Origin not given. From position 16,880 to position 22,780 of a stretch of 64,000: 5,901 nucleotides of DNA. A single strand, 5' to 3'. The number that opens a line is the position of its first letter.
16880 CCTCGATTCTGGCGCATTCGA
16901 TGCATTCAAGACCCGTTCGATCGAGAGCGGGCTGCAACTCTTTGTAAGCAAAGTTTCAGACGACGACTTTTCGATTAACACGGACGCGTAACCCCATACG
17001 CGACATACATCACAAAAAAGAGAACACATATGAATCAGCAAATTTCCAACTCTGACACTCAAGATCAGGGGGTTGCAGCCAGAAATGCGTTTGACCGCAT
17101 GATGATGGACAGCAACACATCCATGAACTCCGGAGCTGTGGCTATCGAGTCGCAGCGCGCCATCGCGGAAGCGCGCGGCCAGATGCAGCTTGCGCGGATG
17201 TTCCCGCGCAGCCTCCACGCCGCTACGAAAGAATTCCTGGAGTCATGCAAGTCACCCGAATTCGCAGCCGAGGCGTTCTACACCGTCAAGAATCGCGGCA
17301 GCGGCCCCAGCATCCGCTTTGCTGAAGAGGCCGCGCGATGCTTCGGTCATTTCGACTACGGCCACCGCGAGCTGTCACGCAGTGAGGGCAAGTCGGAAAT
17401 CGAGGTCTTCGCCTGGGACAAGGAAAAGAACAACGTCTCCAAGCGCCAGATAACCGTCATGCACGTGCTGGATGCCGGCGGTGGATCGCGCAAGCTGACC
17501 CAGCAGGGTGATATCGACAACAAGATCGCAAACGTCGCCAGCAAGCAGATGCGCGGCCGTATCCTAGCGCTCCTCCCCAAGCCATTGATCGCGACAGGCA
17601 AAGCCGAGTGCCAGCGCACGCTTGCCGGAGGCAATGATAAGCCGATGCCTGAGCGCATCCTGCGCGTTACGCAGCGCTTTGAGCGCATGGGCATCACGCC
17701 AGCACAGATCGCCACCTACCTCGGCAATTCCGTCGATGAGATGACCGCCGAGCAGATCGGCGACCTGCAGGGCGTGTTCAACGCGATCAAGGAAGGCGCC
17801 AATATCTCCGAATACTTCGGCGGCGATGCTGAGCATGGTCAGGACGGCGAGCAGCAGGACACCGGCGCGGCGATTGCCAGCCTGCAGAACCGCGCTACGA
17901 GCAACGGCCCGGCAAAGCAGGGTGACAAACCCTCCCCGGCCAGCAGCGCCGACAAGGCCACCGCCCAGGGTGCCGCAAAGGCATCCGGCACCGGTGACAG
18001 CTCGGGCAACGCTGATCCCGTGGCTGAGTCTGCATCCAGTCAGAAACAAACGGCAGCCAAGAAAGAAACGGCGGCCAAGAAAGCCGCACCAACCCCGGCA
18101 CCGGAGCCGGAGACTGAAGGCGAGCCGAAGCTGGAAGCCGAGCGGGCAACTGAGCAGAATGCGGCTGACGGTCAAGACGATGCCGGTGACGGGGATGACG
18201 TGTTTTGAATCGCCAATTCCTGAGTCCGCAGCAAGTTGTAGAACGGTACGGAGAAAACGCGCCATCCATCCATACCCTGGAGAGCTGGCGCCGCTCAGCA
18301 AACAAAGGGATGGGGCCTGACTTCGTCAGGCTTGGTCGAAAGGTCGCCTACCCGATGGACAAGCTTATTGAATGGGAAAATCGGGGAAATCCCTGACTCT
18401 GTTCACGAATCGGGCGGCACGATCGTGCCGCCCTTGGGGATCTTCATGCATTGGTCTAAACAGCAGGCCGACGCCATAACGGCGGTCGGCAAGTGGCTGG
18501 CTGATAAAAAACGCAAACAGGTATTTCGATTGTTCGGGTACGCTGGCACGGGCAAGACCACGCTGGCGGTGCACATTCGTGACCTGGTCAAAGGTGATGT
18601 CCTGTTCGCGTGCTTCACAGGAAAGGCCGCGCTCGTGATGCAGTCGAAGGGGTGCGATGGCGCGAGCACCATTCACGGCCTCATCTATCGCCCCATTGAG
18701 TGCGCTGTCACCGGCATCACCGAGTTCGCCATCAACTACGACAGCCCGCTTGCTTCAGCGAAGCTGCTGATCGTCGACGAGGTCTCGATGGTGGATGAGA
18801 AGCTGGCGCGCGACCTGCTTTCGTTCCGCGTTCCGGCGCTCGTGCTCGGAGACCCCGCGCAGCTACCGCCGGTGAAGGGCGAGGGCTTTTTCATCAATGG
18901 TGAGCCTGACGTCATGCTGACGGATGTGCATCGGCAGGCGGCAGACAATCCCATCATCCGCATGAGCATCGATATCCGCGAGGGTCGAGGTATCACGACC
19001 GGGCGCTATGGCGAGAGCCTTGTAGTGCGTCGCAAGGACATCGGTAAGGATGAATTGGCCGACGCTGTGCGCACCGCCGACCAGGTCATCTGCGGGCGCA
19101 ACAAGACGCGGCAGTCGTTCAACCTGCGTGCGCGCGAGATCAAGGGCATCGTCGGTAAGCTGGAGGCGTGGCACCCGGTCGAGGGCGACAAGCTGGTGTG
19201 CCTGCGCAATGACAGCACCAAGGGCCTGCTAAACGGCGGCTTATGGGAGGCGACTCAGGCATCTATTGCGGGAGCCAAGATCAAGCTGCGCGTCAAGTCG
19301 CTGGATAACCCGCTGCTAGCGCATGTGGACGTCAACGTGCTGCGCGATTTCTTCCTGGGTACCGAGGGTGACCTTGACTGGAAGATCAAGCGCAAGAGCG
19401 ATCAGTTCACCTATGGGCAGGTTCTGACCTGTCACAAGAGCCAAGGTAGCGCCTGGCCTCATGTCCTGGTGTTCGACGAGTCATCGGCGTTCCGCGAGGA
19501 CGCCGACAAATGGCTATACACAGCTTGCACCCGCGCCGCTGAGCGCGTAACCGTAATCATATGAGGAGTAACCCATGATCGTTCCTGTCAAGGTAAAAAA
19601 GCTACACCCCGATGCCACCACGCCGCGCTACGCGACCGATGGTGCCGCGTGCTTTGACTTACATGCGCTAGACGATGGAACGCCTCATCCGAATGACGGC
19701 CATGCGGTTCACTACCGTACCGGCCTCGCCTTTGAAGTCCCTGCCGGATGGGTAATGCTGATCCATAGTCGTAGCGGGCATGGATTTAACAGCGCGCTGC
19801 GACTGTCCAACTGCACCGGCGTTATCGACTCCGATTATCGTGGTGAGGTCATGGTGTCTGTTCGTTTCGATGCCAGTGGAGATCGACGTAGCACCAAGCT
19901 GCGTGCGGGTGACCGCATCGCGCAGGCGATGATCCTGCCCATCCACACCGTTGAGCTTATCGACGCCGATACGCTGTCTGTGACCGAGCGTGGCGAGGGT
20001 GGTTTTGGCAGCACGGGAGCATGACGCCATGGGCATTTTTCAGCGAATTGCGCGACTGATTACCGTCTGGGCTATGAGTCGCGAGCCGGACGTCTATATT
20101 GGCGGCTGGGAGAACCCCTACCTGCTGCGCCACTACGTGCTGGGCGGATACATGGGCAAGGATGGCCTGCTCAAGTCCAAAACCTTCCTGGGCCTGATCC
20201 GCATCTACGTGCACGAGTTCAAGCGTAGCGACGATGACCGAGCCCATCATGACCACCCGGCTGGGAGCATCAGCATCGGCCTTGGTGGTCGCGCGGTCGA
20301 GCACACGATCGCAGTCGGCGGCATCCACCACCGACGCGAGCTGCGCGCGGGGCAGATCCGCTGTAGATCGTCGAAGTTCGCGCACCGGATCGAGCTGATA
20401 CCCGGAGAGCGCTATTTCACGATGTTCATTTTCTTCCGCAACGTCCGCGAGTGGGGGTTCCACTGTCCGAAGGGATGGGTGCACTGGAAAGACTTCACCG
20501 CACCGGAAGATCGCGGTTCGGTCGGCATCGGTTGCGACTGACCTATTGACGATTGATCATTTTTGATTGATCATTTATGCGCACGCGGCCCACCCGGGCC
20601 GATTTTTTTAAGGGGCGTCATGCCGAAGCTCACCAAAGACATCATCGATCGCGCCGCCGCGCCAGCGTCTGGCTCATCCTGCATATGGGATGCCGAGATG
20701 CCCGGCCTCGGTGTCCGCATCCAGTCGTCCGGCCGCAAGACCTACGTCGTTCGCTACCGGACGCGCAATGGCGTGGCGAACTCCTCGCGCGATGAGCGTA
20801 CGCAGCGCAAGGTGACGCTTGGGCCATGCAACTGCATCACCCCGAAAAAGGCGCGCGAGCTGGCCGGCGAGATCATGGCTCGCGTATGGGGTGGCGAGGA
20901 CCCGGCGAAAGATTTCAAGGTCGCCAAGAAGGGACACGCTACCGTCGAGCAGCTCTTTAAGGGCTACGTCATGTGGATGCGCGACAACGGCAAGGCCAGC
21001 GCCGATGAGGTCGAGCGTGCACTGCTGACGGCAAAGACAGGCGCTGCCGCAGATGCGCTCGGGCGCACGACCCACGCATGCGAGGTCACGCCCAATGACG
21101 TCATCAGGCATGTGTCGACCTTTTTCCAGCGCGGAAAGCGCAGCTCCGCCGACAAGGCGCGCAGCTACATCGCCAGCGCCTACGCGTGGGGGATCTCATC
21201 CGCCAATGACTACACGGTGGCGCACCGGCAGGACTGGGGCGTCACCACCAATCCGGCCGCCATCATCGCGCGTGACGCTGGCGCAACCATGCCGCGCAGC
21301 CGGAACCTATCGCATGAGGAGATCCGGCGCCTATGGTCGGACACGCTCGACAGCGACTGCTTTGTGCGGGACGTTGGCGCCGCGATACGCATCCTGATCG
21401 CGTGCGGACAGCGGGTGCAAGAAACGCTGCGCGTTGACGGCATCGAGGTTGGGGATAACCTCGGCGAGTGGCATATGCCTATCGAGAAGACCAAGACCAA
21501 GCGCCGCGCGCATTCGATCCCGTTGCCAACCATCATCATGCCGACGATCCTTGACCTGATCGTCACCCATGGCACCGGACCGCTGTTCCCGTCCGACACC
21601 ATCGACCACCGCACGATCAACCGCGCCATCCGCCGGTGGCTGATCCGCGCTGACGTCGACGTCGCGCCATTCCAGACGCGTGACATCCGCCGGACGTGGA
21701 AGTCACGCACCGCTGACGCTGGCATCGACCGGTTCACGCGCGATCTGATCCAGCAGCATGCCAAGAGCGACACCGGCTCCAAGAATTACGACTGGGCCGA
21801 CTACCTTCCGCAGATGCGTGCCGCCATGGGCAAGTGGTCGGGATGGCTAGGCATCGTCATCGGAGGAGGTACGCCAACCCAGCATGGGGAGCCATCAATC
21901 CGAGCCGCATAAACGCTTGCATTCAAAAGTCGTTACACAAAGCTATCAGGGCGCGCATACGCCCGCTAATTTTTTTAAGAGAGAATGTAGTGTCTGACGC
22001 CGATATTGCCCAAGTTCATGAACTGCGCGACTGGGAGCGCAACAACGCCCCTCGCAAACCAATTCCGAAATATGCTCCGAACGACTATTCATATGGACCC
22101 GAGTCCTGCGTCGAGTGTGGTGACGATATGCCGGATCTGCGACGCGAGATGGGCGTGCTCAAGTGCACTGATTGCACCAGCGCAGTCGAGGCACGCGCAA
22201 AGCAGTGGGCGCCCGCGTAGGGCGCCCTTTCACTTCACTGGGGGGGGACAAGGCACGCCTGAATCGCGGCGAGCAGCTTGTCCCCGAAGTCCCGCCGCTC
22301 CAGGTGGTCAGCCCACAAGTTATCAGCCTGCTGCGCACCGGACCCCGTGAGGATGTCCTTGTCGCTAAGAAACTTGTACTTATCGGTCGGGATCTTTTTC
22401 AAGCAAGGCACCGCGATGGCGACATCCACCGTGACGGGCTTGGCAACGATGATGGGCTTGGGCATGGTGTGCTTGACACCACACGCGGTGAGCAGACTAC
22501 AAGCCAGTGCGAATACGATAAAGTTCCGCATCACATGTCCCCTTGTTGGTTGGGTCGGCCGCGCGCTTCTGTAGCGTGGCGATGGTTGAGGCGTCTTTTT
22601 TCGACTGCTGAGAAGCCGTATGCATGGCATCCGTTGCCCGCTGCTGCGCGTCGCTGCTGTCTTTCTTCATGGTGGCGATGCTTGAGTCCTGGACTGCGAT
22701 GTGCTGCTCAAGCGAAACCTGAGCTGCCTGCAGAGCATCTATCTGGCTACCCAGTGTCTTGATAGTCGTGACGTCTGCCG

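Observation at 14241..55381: Recurrent cassette: stop codon, then motif, then hairpin (often with a T-run), then the next start codon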

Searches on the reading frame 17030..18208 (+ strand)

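Call 19: search_protein_families(library=pfam, proteins=[window:17030-18208:+], max_evalue=0.01)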
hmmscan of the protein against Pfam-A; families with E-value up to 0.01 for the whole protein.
window:17030-18208:+ (392 aa): 0 families

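Call 20: search_protein_families(library=phrogs, proteins=[window:17030-18208:+], max_evalue=0.001)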
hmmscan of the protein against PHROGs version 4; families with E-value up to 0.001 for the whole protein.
window:17030-18208:+ (392 aa): 1 family
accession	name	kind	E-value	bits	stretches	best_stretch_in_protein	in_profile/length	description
phrog_3657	-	unknown function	7.4e-76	256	1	26-290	12-275/289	-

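Call 81: search_protein_families(library=ncbifam, proteins=[window:17030-18208:+], max_evalue=0.05)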
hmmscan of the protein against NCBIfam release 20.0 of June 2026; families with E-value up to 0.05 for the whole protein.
window:17030-18208:+ (392 aa): 0 families

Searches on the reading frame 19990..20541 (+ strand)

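Call 19: search_protein_families(library=pfam, proteins=[window:19990-20541:+], max_evalue=0.01)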
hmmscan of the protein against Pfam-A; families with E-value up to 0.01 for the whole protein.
window:19990-20541:+ (183 aa): 0 families

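Call 20: search_protein_families(library=phrogs, proteins=[window:19990-20541:+], max_evalue=0.001)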
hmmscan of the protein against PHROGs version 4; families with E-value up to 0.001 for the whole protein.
window:19990-20541:+ (183 aa): 1 family
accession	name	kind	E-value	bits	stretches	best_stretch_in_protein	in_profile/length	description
phrog_4786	-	other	5.4e-41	141.8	1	14-182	7-170/252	cysteine dioxygenase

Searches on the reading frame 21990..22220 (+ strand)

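Call 81: search_protein_families(library=ncbifam, proteins=[window:21990-22220:+], max_evalue=0.05)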
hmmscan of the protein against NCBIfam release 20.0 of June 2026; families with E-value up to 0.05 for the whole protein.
window:21990-22220:+ (76 aa): 3 families
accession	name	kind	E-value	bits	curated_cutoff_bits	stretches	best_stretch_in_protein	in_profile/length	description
TIGR02419.1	C4_traR_proteo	subfamily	0.00014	22.3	59.7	1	37-67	32-64/64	phage/conjugal plasmid C-4 type zinc finger protein, TraR family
NF008243.0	PRK11019.1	equivalog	0.0024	18.2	96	1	38-72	37-73/88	DksA/TraR family C4-type zinc finger protein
NF010268.0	PRK13715.1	equivalog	0.03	14.3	108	1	40-73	37-72/73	conjugal transfer protein TraR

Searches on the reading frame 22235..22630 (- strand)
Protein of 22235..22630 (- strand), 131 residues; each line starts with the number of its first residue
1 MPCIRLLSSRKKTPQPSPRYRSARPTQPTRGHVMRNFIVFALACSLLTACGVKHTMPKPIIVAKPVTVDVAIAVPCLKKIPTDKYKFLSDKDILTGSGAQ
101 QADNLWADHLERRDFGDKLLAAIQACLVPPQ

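Call 44: search_protein_families(library=pfam, proteins=[window:22235-22630:-], max_evalue=0.05)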
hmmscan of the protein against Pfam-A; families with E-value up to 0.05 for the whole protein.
window:22235-22630:- (131 aa): 0 families
